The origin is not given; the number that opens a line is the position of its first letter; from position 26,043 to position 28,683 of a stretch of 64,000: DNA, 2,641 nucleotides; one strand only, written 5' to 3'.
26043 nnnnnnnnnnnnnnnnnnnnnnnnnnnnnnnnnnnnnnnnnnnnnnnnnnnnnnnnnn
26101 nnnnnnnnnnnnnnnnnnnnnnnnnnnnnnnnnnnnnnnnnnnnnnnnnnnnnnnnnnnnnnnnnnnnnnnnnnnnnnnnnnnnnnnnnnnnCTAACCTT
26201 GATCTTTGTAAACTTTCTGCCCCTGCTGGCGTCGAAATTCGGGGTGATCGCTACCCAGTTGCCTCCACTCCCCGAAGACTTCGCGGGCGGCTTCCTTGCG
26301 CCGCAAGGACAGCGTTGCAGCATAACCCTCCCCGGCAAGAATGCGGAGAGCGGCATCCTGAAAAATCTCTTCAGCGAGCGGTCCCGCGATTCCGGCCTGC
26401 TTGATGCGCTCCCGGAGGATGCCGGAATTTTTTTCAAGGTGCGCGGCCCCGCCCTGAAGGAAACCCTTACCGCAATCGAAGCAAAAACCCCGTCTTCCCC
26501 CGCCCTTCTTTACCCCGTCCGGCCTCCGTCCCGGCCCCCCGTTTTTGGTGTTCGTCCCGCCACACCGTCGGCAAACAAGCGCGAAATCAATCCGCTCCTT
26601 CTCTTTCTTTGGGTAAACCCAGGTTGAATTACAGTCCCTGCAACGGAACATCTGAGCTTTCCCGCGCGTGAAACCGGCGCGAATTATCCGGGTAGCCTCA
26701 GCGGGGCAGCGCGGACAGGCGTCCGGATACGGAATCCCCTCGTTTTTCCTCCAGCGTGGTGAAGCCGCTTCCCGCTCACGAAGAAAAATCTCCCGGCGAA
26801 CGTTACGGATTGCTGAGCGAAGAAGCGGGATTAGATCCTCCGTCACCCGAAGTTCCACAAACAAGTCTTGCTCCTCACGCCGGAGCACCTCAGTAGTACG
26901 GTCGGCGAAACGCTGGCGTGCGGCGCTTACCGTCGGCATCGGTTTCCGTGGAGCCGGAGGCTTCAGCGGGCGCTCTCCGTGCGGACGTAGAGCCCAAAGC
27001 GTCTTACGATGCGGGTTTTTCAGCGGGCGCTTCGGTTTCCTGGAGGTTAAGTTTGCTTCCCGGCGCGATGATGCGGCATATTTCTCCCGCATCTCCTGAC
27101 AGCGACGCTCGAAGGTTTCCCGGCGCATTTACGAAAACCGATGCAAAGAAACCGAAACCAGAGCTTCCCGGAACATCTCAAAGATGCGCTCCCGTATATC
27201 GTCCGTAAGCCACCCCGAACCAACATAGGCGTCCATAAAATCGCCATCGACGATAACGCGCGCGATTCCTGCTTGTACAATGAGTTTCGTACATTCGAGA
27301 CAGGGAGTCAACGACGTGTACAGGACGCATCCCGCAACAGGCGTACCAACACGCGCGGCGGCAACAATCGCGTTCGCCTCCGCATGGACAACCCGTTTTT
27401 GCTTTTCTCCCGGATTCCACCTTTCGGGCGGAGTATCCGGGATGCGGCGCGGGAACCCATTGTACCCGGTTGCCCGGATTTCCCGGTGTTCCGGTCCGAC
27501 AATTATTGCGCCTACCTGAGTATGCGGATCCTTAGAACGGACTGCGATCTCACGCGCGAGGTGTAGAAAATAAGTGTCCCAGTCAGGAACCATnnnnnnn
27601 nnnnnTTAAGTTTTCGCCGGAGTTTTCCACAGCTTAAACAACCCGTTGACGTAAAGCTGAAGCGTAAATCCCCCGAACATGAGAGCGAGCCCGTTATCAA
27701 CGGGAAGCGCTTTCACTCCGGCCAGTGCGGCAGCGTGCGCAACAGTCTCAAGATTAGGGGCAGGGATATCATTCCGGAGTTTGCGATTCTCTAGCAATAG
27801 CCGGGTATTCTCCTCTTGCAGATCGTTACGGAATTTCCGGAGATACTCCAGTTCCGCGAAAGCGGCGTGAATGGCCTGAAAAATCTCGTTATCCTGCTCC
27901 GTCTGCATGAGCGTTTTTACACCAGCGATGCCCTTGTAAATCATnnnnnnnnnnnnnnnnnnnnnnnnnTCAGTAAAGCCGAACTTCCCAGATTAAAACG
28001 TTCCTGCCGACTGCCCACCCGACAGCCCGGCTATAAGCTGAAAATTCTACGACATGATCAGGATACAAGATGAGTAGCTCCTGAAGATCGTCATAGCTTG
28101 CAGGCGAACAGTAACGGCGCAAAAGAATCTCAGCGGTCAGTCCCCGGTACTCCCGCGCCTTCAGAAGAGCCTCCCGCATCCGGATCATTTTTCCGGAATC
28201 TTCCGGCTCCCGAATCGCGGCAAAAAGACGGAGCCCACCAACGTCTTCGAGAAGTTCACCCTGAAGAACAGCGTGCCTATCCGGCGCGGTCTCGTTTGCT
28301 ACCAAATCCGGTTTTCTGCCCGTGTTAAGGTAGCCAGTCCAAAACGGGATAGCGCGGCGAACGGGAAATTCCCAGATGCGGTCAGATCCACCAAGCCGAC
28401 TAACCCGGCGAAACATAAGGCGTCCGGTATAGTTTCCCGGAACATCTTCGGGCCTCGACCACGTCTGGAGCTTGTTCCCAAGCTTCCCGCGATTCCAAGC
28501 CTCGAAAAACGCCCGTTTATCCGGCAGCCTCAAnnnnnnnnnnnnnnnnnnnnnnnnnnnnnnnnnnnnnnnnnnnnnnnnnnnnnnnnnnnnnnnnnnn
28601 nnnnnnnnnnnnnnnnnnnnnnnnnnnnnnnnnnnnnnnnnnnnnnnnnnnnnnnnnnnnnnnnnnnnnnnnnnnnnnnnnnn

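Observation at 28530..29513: Tail-assembly-chaperone (gpG)-like domain fused to a SAM-dependent methyltransferase, encoded far from the tail genes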

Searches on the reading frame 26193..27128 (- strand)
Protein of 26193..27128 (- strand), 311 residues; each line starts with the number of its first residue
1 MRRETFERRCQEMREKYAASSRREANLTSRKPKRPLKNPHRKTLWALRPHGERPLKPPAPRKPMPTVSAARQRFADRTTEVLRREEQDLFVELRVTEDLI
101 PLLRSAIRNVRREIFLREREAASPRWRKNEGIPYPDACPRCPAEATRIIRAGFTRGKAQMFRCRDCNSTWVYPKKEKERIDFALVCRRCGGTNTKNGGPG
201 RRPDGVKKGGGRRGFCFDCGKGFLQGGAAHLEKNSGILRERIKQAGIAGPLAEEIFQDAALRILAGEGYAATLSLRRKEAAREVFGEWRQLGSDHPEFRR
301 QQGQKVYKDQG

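Call 12: search_protein_families(library=pfam, proteins=[window:26193-27128:-], max_evalue=0.01)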
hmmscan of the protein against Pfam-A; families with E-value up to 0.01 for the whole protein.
window:26193-27128:- (311 aa): 2 families
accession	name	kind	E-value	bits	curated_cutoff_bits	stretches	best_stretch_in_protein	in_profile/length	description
PF23451.1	Zn_ribbon_PaaD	-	0.0025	17.9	27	0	137-168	16-47/53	PaaD zinc beta ribbon domain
PF03811.18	Zn_ribbon_InsA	-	0.0063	16.7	26.1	1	138-166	8-34/35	InsA N-terminal domain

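Call 13: search_protein_families(library=phrogs, proteins=[window:26193-27128:-], max_evalue=0.01)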
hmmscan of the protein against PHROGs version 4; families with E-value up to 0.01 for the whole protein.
window:26193-27128:- (311 aa): 0 families

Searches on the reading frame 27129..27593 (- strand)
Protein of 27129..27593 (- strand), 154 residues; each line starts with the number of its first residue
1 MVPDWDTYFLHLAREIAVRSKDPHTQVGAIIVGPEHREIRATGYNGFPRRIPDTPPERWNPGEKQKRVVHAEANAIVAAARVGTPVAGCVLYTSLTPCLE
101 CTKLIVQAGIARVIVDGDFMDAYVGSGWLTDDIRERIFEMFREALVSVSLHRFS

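Call 12: search_protein_families(library=pfam, proteins=[window:27129-27593:-], max_evalue=0.01)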
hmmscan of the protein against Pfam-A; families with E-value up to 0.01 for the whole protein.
window:27129-27593:- (154 aa): 3 families
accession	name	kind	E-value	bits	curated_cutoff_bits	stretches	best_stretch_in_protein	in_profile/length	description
PF00383.29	dCMP_cyt_deam_1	-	7.7e-24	84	25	1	4-115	2-100/102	Cytidine and deoxycytidylate deaminase zinc-binding region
PF14437.12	MafB19-deam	-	2.2e-13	50.8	27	1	4-126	2-111/142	MafB19-like deaminase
PF14439.12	Bd3614-deam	-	0.008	16.6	38.5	0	66-112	32-81/113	Bd3614-like deaminase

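Call 13: search_protein_families(library=phrogs, proteins=[window:27129-27593:-], max_evalue=0.01)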
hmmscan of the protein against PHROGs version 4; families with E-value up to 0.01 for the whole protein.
window:27129-27593:- (154 aa): 7 families
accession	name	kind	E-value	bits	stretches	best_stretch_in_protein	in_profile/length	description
phrog_174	-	DNA, RNA and nucleotide metabolism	1.8e-42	147.3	1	1-119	112-227/384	dCMP deaminase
phrog_2369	-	DNA, RNA and nucleotide metabolism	6.3e-21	76.4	1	1-121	1-129/195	dCMP deaminase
phrog_9198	-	unknown function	4.4e-09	36.6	1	66-114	383-432/531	-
phrog_18355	-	DNA, RNA and nucleotide metabolism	6.7e-09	36.7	1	69-114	3-46/52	deoxycytidinylate deaminase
phrog_20806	-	DNA, RNA and nucleotide metabolism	2.5e-08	35.1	1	61-119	9-66/97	deoxycytidinylate deaminase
phrog_20648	-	DNA, RNA and nucleotide metabolism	7.3e-08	33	1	22-115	23-117/311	dCMP deaminase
phrog_8118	-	unknown function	1.7e-05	24.7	1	66-125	475-531/577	-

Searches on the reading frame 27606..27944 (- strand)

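Call 12: search_protein_families(library=pfam, proteins=[window:27606-27944:-], max_evalue=0.01)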
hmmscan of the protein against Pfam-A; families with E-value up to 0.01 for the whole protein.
window:27606-27944:- (112 aa): 1 family
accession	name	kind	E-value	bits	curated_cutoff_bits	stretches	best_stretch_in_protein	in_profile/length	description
PF06156.18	YabA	-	0.00071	20.6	30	1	19-63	11-55/103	Initiation control protein YabA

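Call 13: search_protein_families(library=phrogs, proteins=[window:27606-27944:-], max_evalue=0.01)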
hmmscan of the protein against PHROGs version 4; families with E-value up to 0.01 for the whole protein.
window:27606-27944:- (112 aa): 1 family
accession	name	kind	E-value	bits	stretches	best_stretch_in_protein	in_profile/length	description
phrog_3671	-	unknown function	0.0059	17.8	1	30-61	43-74/87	-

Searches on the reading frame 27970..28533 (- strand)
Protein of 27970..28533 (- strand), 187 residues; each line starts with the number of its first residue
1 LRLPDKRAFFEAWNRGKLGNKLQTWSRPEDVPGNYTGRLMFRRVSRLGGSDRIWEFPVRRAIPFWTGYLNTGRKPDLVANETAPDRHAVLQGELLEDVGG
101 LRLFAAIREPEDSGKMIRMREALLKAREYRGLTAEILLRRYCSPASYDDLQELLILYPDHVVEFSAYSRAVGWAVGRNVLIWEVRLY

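Call 12: search_protein_families(library=pfam, proteins=[window:27970-28533:-], max_evalue=0.01)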
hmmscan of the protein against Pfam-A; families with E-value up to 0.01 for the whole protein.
window:27970-28533:- (187 aa): 0 families

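Call 13: search_protein_families(library=phrogs, proteins=[window:27970-28533:-], max_evalue=0.01)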
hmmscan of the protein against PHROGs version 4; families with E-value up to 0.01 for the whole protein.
window:27970-28533:- (187 aa): 0 families

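Call 67: search_solved_structures(query=window:27970-28533:-, max_evalue=1)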
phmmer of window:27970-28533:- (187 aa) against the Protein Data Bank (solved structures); distinct sequences matched with E-value up to 1: 0.
